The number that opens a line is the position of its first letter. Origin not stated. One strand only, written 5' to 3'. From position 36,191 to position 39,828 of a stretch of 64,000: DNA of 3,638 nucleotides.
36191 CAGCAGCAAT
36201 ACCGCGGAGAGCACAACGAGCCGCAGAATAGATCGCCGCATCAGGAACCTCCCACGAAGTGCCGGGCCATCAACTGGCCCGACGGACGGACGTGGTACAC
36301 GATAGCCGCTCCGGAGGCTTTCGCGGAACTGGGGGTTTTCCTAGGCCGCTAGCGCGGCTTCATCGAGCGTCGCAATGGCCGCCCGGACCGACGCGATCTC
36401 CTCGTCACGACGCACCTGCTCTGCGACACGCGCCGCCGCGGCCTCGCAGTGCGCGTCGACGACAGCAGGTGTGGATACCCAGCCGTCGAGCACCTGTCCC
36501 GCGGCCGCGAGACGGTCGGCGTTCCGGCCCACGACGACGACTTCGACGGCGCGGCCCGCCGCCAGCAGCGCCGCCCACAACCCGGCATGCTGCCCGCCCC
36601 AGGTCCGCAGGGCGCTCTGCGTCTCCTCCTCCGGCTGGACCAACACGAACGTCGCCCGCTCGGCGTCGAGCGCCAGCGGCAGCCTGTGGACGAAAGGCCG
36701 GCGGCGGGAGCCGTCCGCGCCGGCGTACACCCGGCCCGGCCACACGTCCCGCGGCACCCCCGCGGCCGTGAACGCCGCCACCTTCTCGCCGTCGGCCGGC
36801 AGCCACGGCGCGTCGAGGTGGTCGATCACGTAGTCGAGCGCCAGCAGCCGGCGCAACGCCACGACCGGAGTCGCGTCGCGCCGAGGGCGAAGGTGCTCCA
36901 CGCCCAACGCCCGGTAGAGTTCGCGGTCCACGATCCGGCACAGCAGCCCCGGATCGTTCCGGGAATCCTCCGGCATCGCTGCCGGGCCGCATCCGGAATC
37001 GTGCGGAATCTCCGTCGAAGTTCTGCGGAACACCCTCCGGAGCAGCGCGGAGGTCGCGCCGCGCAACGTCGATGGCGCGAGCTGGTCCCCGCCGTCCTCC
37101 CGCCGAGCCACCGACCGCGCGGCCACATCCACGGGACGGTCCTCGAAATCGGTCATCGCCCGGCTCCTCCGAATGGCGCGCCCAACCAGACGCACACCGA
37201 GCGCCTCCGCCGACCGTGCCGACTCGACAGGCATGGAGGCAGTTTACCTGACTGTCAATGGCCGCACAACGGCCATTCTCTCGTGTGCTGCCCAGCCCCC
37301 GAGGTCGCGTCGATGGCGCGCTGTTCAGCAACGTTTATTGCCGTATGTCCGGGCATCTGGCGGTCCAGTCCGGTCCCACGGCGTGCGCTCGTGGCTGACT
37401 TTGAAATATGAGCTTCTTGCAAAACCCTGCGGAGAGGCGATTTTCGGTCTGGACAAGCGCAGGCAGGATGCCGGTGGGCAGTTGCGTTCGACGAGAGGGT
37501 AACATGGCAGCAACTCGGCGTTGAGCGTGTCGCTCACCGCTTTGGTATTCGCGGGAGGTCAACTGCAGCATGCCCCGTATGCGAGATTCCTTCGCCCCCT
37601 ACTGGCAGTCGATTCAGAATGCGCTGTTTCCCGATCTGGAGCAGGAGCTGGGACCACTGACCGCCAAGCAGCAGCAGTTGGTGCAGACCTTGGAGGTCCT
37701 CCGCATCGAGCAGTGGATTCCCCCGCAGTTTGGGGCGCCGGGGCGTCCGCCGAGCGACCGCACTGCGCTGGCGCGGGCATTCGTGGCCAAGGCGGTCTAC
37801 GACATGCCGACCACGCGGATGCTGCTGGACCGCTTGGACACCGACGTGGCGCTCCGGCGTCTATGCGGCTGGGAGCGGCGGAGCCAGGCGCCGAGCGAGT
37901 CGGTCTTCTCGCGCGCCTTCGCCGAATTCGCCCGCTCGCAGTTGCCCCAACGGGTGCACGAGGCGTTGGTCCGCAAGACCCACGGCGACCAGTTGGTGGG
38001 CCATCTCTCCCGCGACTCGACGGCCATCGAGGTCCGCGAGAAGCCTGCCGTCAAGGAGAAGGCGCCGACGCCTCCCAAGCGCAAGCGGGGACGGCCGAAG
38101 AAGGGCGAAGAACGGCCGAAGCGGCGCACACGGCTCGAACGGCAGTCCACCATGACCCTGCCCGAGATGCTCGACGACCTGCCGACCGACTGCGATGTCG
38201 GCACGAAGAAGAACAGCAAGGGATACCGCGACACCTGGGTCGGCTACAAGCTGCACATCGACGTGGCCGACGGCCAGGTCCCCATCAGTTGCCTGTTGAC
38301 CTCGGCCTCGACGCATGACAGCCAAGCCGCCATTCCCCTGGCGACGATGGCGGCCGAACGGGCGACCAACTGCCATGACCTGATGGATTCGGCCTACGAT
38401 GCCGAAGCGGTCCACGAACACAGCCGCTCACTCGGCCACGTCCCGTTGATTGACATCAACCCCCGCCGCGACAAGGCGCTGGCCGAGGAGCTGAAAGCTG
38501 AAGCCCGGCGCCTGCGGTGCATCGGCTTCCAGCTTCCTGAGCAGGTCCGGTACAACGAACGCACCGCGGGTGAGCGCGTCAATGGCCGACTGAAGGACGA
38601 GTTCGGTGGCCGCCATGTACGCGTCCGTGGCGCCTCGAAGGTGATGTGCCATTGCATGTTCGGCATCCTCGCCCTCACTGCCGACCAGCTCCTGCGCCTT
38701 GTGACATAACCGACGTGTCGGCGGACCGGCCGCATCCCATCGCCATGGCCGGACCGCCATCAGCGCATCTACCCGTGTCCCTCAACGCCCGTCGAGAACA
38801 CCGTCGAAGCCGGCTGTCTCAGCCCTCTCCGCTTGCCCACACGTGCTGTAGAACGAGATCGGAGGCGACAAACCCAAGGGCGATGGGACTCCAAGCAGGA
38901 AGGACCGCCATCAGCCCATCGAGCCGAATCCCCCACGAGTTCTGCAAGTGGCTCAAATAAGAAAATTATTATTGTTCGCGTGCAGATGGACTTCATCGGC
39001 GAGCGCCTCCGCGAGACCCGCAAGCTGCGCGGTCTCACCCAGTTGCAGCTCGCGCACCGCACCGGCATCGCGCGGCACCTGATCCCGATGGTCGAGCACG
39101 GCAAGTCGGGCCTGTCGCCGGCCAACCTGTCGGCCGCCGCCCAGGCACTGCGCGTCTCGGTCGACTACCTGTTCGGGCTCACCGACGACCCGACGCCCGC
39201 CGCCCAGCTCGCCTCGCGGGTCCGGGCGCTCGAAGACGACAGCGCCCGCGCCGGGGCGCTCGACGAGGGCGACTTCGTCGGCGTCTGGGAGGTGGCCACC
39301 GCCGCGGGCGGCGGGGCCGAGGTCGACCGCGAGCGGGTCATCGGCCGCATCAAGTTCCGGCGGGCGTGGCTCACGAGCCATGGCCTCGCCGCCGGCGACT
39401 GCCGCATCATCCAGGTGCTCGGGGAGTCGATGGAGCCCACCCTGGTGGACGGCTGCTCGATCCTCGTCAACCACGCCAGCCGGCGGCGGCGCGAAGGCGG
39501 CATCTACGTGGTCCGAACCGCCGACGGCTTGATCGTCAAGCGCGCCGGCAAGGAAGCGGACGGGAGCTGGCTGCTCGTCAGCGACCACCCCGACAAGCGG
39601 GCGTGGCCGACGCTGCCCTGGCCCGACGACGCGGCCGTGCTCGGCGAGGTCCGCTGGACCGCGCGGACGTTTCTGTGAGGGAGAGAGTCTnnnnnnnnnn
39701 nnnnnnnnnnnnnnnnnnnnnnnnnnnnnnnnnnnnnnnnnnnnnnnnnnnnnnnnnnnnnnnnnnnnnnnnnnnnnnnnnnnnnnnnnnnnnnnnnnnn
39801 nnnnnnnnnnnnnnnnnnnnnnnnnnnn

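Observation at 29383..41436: A PQQ dehydrogenase gene is cleanly split by a 10.3-kb integrase-bearing island flanked by a 10-bp direct repeat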

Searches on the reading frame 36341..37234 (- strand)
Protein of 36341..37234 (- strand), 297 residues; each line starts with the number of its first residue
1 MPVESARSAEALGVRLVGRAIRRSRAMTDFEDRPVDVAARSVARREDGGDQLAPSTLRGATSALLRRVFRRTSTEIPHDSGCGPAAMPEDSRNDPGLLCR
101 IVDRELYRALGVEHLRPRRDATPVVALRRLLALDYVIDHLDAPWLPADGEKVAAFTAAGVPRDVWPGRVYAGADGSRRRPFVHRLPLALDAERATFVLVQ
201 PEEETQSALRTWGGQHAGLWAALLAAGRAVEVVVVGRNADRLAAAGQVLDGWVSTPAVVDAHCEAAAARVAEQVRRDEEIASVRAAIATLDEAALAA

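Call 8: search_protein_families(library=pfam, proteins=[window:36341-37234:-], max_evalue=0.01)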
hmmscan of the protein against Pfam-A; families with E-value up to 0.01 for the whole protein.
window:36341-37234:- (297 aa): 0 families

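Call 28: search_protein_families(library=phrogs, proteins=[window:36341-37234:-], max_evalue=0.01)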
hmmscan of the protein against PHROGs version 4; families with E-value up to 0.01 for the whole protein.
window:36341-37234:- (297 aa): 0 families

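Call 68: search_protein_families(library=padloc, proteins=[window:36341-37234:-], max_evalue=0.01)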
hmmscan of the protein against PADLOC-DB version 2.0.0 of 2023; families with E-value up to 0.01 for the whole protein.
window:36341-37234:- (297 aa): 0 families

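Call 92: search_protein_families(library=ncbifam, proteins=[window:36341-37234:-], max_evalue=0.01)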
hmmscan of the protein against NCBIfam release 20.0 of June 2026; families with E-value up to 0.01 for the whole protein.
window:36341-37234:- (297 aa): 1 family
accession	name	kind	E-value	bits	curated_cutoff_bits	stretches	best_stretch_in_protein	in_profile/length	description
NF004528.0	PRK05875.1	equivalog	0.0015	18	334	1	207-258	12-63/280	SDR family oxidoreductase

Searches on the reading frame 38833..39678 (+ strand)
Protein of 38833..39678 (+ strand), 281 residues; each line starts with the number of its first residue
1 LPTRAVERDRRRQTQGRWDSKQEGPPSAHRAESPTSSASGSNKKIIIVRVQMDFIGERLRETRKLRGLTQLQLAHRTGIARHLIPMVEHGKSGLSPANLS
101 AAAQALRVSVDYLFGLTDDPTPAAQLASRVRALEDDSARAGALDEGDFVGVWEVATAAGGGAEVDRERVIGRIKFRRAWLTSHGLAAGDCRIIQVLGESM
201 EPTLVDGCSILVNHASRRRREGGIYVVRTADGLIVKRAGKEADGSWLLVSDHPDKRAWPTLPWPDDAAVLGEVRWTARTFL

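Call 8: search_protein_families(library=pfam, proteins=[window:38833-39678:+], max_evalue=0.01)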
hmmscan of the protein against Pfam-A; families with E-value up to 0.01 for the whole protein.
window:38833-39678:+ (281 aa): 5 families
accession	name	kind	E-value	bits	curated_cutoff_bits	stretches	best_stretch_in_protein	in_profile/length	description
PF00717.28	Peptidase_S24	-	5.7e-12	45.8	23.3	1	156-273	6-115/116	Peptidase S24-like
PF12844.13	HTH_19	-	6.2e-10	39.3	30.2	1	56-115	1-60/64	Helix-turn-helix domain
PF01381.28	HTH_3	-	1.7e-09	38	23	1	59-113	1-55/55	Helix-turn-helix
PF13560.12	HTH_31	-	1.3e-06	29.1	27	1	56-111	3-59/64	Helix-turn-helix domain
PF13413.12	HTH_25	-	0.0009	19.5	24.6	0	58-91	1-34/62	Helix-turn-helix domain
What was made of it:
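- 38986..39678 (+): CI/LexA/SetR-type repressor, 230 aa: HTH plus S24 self-cleaving peptidase, with Ser in GESMEP and Lys in VKR. Pfam HTH_3/HTH_19 and Peptidase_S24 (call 8).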

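Call 28: search_protein_families(library=phrogs, proteins=[window:38986-39678:+], max_evalue=0.01)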
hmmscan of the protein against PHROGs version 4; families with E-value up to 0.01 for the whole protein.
window:38986-39678:+ (230 aa): 14 families
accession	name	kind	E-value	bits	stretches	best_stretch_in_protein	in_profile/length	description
phrog_4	-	transcription regulation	3e-33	116.4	1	4-228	137-338/400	transcriptional repressor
phrog_6201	-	transcription regulation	4e-13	50.3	1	134-225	23-114/121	CI-like repressor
phrog_8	-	transcription regulation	1e-12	49.2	1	1-74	74-147/346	transcriptional regulator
phrog_2439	-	transcription regulation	4.8e-11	43.2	1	2-79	6-82/367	transcriptional regulator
phrog_5823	-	transcription regulation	5.1e-11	43.3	1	4-67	7-71/404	transcriptional regulator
phrog_2328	-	transcription regulation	1.5e-08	35.4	1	4-97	16-111/128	transcriptional repressor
phrog_1373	-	transcription regulation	9.8e-07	29.9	1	5-69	65-129/166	transcriptional regulator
phrog_3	-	transcription regulation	1.5e-06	29.3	1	1-75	86-161/430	transcriptional repressor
phrog_7396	-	unknown function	3.3e-05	24.7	1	3-72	15-87/227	-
phrog_17822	-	unknown function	9.9e-05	22.7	1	5-107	9-106/267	-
phrog_7241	-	transcription regulation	0.00016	22.7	1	8-62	66-120/122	transcriptional regulator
phrog_1994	-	DNA, RNA and nucleotide metabolism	0.00057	20.8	1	6-70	2-66/170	DNA binding protein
phrog_2967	-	transcription regulation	0.0015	19.1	1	4-68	11-75/225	transcriptional regulator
phrog_955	-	DNA, RNA and nucleotide metabolism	0.0056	17.4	1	4-49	25-70/142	HTH DNA binding protein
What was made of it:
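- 38986..39678 (+): PHROG transcriptional repressor, E 3e-33 (call 28).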

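Call 92: search_protein_families(library=ncbifam, proteins=[window:38986-39675:+], max_evalue=0.01)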
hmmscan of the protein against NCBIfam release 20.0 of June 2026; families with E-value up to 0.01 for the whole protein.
window:38986-39675:+ (230 aa): 9 families
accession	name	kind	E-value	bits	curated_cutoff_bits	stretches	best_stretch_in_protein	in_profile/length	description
NF041951.1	phage_RstR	subfamily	3.1e-11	43.5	80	1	4-82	3-81/108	RstR family transcriptional repressor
TIGR03070.1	couple_hipB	subfamily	8.6e-09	35.2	71.65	1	4-55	3-54/58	type II toxin-antitoxin system Y4mF family antitoxin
NF006015.0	PRK08154.1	subfamily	2.3e-08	33.6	204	1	4-76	31-103/314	anaerobic benzoate catabolism transcriptional regulator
NF048000.1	ECH1013_TF_S24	equivalog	3.7e-08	33.5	300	1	136-228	110-203/204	ECH_1013 family putative transcriptional regulator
TIGR02754.1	sod_Ni_protease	equivalog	4.4e-06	27.1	63.25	1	143-203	2-68/90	nickel-type superoxide dismutase maturation protease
NF007257.0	PRK09706.1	subfamily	1.1e-05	25.3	101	1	3-80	5-84/135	transcriptional repressor DicA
NF047948.1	male_kill_WMK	equivalog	2.3e-05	24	300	1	4-63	6-65/300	WO male-killing family protein Wmk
NF038139.1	Reg_Aceta_RamB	equivalog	0.00092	18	700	1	3-68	2-66/465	acetate metabolism transcriptional regulator RamB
NF007408.0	PRK09943.1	equivalog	0.0017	18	211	1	4-51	8-55/185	HTH-type transcriptional regulator PuuR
